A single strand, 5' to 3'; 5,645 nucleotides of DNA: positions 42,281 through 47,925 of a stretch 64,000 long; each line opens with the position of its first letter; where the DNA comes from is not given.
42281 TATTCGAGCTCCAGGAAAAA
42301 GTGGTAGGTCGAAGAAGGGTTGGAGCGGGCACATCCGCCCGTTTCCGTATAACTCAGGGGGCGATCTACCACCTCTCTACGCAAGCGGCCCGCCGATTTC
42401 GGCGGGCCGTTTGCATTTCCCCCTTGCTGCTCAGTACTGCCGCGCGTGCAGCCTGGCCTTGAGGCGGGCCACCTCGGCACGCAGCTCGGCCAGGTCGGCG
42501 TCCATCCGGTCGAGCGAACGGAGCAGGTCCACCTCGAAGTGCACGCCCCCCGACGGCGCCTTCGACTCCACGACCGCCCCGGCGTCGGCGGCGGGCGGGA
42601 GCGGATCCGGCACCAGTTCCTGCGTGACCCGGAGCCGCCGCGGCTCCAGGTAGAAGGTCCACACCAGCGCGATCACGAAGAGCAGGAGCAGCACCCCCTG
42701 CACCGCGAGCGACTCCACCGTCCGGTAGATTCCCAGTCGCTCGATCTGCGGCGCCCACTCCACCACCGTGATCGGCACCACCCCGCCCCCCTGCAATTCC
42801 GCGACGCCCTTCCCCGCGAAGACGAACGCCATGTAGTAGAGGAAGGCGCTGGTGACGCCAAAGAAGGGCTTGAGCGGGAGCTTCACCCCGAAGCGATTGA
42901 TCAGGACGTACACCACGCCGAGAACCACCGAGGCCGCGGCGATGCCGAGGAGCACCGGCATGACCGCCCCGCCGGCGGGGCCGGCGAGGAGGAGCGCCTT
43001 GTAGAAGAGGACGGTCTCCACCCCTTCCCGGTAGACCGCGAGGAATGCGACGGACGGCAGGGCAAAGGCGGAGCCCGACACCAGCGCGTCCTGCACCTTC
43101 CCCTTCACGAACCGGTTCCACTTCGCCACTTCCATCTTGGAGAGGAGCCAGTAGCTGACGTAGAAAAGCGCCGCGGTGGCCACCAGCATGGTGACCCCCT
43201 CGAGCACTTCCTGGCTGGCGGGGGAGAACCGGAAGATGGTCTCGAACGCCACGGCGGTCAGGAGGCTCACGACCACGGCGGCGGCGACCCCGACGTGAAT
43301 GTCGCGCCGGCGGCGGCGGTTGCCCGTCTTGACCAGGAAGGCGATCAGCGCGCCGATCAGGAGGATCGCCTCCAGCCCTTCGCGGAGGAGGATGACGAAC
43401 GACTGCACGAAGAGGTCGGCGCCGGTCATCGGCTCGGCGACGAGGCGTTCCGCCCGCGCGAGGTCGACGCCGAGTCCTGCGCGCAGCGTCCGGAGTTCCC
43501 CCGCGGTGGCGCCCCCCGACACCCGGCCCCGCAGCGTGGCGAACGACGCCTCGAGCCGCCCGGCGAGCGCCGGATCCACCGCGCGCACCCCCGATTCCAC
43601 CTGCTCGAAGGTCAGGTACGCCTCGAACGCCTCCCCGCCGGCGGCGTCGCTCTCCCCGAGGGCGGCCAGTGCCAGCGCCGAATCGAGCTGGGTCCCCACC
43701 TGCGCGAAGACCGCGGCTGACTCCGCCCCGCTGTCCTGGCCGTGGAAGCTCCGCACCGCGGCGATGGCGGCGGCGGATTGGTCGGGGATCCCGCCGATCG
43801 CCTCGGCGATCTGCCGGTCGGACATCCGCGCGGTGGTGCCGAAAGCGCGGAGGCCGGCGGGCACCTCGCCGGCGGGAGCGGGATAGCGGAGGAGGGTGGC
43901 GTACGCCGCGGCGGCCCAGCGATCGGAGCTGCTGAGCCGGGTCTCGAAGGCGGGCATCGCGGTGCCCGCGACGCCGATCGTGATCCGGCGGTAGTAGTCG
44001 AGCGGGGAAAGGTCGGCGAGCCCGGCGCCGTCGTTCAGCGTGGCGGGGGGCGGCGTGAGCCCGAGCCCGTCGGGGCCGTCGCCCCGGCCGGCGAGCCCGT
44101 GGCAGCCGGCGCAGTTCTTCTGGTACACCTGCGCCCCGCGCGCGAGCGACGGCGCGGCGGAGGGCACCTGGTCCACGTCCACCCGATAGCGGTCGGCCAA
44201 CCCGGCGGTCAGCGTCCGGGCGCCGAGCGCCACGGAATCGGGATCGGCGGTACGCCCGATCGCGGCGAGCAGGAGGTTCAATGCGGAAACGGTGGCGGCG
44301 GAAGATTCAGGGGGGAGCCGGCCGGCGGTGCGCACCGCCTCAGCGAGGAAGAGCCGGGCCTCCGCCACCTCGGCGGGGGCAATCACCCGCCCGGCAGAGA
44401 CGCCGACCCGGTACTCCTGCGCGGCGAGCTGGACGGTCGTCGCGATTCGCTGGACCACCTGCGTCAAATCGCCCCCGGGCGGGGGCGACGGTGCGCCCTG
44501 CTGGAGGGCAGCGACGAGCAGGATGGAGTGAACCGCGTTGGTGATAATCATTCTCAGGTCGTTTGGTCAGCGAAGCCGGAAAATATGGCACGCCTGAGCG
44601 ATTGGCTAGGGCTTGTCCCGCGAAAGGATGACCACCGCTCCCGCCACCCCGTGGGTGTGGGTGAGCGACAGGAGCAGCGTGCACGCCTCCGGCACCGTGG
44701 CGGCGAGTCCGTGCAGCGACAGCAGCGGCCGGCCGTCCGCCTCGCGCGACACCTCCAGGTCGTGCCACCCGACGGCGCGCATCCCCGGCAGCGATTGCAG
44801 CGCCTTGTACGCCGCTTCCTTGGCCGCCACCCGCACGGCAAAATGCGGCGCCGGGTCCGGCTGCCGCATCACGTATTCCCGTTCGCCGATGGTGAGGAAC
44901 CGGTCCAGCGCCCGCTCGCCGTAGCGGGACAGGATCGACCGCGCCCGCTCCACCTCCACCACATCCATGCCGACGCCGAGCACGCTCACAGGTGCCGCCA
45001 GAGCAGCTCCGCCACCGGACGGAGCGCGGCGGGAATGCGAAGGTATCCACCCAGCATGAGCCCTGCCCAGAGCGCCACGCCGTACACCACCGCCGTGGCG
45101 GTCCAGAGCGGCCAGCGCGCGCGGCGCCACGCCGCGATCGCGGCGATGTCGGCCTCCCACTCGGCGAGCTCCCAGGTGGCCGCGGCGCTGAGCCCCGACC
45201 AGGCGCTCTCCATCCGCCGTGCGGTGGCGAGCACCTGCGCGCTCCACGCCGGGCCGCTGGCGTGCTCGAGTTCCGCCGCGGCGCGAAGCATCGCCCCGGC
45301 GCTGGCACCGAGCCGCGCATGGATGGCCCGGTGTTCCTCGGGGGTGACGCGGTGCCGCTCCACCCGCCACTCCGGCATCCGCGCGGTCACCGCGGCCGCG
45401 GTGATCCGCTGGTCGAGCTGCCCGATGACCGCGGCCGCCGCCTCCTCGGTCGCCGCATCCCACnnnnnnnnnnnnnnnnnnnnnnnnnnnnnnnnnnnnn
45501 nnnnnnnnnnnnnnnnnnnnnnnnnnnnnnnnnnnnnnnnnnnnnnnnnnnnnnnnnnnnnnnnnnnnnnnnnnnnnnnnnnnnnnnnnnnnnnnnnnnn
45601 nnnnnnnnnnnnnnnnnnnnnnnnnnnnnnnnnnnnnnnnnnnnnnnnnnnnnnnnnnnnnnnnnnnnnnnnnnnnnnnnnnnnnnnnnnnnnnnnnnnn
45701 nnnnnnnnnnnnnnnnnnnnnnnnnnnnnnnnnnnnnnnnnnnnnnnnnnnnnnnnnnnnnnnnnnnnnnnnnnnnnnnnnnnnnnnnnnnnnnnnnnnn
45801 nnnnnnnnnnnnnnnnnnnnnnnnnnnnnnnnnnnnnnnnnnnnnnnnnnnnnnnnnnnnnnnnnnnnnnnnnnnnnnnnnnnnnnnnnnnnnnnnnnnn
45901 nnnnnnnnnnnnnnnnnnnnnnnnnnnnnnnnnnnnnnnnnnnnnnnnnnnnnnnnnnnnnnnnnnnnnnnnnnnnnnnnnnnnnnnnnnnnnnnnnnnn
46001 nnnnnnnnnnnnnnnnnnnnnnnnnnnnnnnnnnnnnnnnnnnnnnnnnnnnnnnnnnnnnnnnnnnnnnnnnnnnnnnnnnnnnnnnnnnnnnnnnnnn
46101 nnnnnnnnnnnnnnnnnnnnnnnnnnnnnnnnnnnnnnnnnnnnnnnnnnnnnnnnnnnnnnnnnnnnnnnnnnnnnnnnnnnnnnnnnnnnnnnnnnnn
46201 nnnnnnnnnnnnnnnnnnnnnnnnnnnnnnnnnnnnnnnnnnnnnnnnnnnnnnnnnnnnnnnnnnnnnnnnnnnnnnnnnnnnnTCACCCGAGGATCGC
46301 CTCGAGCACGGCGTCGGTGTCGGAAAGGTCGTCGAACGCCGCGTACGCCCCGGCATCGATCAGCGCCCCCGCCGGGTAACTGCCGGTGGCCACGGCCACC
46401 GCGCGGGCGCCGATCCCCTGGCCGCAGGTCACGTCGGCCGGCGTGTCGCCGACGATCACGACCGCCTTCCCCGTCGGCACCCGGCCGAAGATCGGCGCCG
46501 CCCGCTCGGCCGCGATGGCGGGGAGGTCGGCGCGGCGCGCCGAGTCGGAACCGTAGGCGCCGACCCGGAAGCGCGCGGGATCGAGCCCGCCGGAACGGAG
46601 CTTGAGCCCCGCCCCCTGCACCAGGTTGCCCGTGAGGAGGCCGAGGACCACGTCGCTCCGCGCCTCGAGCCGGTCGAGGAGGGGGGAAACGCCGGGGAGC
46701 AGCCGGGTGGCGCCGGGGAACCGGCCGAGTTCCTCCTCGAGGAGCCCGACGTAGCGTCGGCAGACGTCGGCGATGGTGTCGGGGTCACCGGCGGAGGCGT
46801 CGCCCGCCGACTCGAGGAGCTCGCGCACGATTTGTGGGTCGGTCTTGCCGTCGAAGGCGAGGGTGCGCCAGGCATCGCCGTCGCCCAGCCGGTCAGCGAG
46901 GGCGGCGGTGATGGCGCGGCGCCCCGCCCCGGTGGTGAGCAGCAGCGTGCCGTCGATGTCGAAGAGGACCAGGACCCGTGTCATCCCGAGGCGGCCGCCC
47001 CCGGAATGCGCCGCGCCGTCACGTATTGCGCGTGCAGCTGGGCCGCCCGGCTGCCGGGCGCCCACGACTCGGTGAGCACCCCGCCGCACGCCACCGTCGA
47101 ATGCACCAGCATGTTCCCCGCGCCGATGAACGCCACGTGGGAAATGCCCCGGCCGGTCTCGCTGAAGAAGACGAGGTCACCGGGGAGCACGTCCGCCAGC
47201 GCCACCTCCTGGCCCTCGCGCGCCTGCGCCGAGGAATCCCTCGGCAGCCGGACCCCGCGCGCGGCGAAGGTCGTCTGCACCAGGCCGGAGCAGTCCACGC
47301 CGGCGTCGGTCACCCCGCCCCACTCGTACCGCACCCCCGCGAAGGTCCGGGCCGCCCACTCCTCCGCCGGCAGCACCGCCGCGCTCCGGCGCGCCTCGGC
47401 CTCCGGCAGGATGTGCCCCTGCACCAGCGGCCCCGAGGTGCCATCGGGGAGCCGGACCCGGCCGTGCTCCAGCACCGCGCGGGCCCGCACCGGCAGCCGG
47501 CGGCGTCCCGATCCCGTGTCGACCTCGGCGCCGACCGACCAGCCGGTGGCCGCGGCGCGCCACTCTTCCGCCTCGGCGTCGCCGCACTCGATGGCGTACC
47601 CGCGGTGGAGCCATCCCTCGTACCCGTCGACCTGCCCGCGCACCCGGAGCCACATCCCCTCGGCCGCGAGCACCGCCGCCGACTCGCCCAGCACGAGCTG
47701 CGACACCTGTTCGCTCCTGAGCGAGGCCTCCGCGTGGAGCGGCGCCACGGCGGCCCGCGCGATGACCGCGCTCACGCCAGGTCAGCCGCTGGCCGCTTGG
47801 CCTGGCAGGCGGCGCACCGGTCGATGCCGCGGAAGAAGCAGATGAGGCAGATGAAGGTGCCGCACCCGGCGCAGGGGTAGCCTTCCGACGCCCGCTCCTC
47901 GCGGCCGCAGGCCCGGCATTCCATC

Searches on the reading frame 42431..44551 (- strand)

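Call 7: search_protein_families(library=pfam, proteins=[window:42431-44551:-])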
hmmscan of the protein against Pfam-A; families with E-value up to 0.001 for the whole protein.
window:42431-44551:- (706 aa): 3 families
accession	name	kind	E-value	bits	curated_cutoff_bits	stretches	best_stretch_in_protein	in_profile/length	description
PF03239.20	FTR1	-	9.1e-29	101.1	25.3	1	383-587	3-210/284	Iron permease FTR1 family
PF13442.11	Cytochrome_CBB3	-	1.4e-12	48.2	27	1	136-217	3-67/68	Cytochrome C oxidase, cbb3-type, subunit III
PF00034.26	Cytochrom_C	-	5.2e-09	37.7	21.3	1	137-217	2-85/90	Cytochrome c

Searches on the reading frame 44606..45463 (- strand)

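Call 7: search_protein_families(library=pfam, proteins=[window:44606-45463:-])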
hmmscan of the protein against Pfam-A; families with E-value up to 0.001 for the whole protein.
window:44606-45463:- (285 aa): 1 family
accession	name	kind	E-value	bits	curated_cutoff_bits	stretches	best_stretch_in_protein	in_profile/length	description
PF01648.25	ACPS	-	1.8e-14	54.2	25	1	163-255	1-93/111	4'-phosphopantetheinyl transferase superfamily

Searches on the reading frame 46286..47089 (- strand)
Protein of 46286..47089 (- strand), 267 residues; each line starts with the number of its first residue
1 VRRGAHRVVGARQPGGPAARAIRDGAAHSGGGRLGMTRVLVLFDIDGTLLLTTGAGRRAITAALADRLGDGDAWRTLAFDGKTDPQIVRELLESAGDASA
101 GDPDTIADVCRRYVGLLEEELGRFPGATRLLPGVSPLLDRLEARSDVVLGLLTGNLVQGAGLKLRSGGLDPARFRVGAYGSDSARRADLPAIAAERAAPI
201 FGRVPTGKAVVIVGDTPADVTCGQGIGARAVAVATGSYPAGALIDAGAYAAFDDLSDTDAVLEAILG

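Call 69: search_protein_families(library=pfam, proteins=[window:46286-47089:-], max_evalue=0.00001)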
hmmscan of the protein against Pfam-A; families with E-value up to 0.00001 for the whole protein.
window:46286-47089:- (267 aa): 4 families
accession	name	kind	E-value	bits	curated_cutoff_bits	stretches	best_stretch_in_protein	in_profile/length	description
PF00702.32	Hydrolase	-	1.7e-09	38.8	26.4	1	40-225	3-189/191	haloacid dehalogenase-like hydrolase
PF13242.12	Hydrolase_like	-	3.7e-07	30.4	22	1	207-257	21-74/75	HAD-hyrolase-like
PF13419.12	HAD_2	-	7.1e-07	30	23.8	1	41-233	1-178/178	Haloacid dehalogenase-like hydrolase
PF12710.13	HAD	-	3.4e-06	28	27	1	41-222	1-187/189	haloacid dehalogenase-like hydrolase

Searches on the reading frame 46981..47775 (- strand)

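Call 71: search_protein_families(library=pfam, proteins=[window:46981-47775:-], max_evalue=0.0001)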
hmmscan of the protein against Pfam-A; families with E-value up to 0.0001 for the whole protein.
window:46981-47775:- (264 aa): 3 families
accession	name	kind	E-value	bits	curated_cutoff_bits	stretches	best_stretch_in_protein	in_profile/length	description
PF00877.26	NLPC_P60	-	1.8e-21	76.5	23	1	147-227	1-85/105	NlpC/P60 family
PF18348.7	SH3_16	-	6.6e-08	32.7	25.8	1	14-57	2-45/49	Bacterial dipeptidyl-peptidase Sh3 domain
PF08239.17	SH3_3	-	2.5e-07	31.2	27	1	11-60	3-52/54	Bacterial SH3 domain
